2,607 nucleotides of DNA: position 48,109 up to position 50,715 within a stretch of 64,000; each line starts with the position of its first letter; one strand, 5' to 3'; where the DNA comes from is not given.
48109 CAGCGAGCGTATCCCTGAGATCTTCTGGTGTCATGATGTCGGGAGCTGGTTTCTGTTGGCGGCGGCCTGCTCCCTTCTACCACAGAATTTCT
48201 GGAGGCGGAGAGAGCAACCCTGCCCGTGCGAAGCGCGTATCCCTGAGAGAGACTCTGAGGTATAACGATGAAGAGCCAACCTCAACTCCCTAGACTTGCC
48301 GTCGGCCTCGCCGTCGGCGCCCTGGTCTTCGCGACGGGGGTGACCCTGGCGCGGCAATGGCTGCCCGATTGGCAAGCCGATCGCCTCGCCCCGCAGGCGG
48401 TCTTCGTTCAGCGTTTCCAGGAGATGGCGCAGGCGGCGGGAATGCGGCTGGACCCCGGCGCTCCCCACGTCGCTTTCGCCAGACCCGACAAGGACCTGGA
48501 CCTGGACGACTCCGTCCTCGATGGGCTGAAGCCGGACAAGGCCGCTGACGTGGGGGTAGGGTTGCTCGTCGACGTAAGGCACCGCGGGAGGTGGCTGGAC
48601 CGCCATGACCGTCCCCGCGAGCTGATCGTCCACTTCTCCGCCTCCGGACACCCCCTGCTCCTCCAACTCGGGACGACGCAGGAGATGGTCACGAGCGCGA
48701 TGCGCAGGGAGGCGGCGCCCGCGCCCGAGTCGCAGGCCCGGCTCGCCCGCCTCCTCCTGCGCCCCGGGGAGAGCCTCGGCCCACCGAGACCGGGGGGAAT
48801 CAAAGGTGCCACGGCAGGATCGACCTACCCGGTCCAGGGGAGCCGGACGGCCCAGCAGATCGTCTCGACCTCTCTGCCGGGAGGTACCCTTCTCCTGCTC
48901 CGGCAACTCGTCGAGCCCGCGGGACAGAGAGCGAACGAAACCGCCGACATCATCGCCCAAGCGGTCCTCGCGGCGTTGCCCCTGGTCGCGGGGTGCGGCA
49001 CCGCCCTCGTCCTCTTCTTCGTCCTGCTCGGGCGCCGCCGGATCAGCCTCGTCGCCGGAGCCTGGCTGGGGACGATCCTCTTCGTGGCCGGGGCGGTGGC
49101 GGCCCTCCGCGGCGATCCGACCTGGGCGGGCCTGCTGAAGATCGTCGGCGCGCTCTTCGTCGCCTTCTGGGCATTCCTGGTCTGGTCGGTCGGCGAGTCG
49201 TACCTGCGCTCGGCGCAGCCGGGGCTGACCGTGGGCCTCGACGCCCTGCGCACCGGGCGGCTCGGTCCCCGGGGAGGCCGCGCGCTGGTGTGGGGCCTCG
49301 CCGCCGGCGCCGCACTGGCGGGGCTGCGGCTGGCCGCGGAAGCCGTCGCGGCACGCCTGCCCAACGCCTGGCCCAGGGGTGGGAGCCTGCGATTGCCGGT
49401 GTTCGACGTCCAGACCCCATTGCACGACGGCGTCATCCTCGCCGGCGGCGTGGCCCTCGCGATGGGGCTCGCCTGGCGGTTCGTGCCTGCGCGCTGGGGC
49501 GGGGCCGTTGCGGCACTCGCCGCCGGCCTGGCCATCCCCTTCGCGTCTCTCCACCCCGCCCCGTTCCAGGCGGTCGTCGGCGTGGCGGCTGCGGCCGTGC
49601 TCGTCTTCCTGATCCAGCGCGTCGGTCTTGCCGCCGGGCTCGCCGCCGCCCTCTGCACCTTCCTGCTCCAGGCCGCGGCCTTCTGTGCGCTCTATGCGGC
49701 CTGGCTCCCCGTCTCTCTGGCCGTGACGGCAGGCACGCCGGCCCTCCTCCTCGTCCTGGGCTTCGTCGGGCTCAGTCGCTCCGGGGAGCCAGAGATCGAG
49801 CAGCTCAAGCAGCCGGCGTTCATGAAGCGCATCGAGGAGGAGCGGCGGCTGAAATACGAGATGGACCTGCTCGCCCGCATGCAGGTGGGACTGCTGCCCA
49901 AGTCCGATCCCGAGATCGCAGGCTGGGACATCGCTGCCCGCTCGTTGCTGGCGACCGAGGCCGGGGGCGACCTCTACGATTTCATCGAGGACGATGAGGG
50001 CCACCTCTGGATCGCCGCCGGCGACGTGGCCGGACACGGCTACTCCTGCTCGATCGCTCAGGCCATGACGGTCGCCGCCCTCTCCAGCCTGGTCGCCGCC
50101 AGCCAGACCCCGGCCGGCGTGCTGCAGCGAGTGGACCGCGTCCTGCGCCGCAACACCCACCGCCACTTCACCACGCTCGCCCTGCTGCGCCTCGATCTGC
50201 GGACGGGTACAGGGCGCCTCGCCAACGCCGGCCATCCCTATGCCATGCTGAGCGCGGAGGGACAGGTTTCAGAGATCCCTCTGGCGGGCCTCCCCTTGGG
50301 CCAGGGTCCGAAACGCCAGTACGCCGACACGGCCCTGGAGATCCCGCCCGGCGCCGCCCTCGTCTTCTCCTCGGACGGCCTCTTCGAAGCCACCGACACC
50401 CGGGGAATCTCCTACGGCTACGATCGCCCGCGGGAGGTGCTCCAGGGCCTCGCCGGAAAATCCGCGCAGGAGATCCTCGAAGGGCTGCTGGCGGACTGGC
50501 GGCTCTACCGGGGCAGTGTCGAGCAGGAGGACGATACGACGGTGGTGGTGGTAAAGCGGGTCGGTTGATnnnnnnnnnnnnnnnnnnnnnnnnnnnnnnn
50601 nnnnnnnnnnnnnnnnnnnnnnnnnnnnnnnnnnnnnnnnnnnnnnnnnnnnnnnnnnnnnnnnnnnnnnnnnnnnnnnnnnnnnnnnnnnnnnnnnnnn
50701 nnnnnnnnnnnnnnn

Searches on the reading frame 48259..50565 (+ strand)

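Call 42: search_protein_families(library=pfam, proteins=[window:48259-50565:+], max_evalue=0.00001)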
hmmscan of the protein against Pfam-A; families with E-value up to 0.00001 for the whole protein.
window:48259-50565:+ (769 aa): 1 family
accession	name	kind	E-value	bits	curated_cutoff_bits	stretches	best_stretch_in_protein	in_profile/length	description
PF07228.17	SpoIIE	-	3.3e-38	132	25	1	579-767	1-191/192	Stage II sporulation protein E (SpoIIE)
